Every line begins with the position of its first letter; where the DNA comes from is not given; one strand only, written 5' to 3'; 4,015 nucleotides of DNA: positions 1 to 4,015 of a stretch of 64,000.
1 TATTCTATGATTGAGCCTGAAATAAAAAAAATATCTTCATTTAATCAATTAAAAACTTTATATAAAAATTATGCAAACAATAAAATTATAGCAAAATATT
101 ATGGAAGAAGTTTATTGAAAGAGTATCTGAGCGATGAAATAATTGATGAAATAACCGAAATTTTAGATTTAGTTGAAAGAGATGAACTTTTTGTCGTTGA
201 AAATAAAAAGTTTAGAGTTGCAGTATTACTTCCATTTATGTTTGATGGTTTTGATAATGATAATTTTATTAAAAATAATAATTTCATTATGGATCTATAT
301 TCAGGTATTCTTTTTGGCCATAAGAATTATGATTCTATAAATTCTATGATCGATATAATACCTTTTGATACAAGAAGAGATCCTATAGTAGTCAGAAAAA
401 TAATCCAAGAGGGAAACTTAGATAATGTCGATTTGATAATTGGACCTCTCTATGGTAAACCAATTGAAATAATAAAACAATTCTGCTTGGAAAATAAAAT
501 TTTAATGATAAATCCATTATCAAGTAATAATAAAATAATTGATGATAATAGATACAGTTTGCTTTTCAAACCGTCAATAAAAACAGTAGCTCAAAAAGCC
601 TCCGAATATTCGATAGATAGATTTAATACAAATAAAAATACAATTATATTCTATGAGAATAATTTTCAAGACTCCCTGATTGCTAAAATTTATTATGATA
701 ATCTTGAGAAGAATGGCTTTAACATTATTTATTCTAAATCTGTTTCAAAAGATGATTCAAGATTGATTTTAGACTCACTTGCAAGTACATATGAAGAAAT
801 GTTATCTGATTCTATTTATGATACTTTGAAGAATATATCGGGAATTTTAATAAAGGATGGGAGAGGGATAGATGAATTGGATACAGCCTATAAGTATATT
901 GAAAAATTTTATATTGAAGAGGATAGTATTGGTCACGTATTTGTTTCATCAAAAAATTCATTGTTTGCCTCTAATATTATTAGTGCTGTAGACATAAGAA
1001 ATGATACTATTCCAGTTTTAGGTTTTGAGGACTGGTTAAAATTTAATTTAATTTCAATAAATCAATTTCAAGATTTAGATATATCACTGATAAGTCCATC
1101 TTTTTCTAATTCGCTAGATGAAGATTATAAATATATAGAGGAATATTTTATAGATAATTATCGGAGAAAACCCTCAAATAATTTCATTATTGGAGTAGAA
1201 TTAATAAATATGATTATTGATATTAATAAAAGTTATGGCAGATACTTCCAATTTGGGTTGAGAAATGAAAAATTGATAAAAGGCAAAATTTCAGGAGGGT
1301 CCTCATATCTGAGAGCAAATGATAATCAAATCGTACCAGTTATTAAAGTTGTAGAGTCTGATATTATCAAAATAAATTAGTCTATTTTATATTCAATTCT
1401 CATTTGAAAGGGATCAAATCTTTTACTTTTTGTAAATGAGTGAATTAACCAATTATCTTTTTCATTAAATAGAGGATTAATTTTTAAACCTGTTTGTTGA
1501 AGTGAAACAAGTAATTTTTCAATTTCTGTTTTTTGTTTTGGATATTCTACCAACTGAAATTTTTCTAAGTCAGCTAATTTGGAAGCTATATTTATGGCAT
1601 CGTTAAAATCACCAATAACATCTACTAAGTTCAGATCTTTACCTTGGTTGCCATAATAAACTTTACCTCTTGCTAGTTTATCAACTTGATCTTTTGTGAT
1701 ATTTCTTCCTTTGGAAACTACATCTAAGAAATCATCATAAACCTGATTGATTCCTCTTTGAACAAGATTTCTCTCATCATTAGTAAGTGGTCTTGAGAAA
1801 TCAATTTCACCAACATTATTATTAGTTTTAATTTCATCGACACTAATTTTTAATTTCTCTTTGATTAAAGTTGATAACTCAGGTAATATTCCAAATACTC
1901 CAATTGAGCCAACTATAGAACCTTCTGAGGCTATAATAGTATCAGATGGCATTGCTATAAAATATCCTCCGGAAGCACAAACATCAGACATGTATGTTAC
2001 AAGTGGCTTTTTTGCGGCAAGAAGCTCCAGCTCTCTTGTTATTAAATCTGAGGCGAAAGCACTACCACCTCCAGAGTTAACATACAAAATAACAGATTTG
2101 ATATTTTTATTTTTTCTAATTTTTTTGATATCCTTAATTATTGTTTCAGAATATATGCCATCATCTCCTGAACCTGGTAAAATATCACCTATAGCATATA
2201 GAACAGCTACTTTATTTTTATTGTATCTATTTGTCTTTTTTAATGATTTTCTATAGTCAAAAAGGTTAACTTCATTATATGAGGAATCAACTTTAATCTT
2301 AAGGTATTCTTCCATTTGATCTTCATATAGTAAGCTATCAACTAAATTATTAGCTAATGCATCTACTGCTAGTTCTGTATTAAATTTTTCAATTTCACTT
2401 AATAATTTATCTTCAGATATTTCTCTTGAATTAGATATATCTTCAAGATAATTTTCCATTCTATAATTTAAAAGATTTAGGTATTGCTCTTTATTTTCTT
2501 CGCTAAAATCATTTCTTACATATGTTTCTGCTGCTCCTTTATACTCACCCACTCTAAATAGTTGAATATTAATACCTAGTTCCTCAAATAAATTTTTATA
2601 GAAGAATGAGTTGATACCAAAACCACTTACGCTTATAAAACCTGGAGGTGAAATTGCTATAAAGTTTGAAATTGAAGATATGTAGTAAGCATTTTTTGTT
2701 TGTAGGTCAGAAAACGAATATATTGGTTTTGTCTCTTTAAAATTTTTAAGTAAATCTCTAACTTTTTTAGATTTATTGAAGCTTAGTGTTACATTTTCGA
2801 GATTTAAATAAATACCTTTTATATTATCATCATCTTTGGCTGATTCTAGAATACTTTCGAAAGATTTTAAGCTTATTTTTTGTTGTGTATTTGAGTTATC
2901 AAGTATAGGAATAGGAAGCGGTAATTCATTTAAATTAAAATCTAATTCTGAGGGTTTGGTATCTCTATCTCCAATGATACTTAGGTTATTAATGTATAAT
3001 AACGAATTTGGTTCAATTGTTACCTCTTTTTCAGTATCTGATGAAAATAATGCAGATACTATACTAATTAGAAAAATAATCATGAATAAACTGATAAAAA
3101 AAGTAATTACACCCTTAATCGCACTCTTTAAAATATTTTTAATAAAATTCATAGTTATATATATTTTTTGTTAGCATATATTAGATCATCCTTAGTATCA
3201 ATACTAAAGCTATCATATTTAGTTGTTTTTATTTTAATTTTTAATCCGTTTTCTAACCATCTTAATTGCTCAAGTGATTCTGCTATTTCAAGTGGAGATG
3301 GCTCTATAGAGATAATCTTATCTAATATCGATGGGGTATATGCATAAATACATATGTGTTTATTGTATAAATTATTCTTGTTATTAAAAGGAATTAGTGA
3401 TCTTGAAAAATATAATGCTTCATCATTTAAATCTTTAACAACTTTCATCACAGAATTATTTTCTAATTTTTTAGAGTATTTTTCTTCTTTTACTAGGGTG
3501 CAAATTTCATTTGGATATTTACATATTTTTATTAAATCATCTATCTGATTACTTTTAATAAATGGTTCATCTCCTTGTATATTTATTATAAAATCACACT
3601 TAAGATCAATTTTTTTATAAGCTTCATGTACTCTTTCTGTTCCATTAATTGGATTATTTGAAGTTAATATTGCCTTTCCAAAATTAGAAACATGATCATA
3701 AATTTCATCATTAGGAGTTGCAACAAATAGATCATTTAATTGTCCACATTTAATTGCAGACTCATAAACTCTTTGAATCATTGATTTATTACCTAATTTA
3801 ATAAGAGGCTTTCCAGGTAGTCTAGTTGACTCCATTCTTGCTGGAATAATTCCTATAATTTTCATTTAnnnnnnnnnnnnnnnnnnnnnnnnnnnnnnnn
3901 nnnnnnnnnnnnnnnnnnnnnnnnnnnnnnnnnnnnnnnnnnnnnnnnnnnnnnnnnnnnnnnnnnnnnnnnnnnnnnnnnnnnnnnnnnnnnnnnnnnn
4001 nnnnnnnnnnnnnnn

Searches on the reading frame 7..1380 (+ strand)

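Call 52: search_protein_families(library=pfam, proteins=[window:7-1380:+], max_evalue=0.00001)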
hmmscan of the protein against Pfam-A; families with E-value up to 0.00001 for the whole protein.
window:7-1380:+ (457 aa): 1 family
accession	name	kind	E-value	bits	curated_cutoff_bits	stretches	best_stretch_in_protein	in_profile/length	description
PF01094.35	ANF_receptor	-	8.6e-06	25.5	25.4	0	121-251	31-163/353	Receptor family ligand binding region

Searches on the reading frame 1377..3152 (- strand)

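Call 52: search_protein_families(library=pfam, proteins=[window:1377-3152:-], max_evalue=0.00001)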
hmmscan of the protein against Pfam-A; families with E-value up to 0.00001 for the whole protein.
window:1377-3152:- (591 aa): 1 family
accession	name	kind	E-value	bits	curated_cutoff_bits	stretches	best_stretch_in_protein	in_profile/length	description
PF01343.23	Peptidase_S49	-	3.6e-67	225.6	24.9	2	378-529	3-153/154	Peptidase family S49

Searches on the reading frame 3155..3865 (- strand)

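Call 52: search_protein_families(library=pfam, proteins=[window:3155-3865:-], max_evalue=0.00001)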
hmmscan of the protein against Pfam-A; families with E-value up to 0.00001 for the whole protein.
window:3155-3865:- (236 aa): 2 families
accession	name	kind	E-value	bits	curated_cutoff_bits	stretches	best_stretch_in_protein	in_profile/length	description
PF02348.25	CTP_transf_3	-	1.5e-45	156.1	22.6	1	4-210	1-217/217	Cytidylyltransferase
PF12804.13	NTP_transf_3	-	7.4e-09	36.4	27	1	12-155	13-135/160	MobA-like NTP transferase domain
